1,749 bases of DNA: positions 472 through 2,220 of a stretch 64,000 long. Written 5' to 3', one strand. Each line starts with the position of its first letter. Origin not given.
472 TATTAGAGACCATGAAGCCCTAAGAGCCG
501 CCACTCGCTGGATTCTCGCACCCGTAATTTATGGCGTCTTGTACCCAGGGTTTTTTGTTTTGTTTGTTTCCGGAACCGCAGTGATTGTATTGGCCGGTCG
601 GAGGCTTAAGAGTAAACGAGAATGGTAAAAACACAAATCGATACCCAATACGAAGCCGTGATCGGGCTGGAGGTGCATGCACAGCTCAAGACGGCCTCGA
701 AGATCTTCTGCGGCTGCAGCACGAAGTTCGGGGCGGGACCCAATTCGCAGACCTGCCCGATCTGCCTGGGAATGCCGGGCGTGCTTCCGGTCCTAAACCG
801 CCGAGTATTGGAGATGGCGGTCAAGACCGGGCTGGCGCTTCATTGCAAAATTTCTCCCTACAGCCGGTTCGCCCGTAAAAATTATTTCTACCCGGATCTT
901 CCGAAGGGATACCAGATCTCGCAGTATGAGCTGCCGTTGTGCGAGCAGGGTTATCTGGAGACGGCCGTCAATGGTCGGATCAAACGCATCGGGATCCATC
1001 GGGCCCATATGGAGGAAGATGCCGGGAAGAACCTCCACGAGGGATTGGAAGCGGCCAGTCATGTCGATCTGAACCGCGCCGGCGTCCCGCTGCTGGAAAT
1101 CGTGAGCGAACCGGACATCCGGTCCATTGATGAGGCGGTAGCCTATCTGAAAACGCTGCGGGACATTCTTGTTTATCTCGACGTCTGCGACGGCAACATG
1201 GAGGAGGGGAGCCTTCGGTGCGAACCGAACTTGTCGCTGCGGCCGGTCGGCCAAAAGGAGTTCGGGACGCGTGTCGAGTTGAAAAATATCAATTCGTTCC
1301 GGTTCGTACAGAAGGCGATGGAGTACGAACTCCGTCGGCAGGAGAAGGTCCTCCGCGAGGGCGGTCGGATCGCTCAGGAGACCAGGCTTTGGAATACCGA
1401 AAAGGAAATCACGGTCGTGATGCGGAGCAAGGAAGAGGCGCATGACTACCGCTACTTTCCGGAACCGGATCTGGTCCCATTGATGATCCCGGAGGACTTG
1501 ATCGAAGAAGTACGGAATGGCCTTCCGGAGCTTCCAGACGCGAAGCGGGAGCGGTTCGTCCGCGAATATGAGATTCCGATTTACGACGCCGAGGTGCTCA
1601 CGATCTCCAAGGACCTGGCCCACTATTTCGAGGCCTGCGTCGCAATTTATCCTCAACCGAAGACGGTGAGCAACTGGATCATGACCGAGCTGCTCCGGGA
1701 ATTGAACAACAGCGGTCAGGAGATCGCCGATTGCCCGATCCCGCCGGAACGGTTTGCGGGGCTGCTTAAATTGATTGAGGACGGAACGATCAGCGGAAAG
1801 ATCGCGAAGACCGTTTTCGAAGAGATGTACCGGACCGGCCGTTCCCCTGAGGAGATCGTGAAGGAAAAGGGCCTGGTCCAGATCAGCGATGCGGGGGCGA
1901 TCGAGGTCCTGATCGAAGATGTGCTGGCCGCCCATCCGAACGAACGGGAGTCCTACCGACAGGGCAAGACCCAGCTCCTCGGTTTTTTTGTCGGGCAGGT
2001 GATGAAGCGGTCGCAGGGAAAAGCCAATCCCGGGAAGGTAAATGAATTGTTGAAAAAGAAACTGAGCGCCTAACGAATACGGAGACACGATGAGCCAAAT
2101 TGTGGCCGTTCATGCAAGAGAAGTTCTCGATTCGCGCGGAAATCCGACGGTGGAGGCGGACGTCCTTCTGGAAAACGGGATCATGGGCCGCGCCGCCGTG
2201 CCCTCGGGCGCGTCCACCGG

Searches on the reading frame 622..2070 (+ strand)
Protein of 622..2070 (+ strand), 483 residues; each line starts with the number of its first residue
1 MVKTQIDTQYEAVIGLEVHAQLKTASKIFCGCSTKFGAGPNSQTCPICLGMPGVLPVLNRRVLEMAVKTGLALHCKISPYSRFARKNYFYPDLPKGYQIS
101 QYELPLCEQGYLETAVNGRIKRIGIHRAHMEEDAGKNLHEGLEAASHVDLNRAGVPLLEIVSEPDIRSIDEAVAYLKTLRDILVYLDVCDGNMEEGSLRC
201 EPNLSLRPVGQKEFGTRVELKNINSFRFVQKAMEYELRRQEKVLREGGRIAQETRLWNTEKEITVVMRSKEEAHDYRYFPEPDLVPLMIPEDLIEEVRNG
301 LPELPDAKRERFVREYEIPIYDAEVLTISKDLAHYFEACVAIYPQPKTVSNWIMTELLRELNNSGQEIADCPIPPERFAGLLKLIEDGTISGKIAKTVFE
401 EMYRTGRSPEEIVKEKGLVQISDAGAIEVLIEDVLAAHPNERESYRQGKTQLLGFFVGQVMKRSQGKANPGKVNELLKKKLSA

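Call 73: search_protein_families(library=pfam, proteins=[window:622-2070:+], max_evalue=0.00001)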
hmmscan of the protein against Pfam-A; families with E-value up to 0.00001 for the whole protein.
window:622-2070:+ (483 aa): 2 families
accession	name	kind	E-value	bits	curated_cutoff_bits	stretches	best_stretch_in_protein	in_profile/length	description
PF02934.20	GatB_N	-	9.8e-124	412.4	23.4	1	13-295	2-277/277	GatB/GatE catalytic domain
PF02637.23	GatB_Yqey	-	7.5e-58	195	27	1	335-481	2-148/148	GatB domain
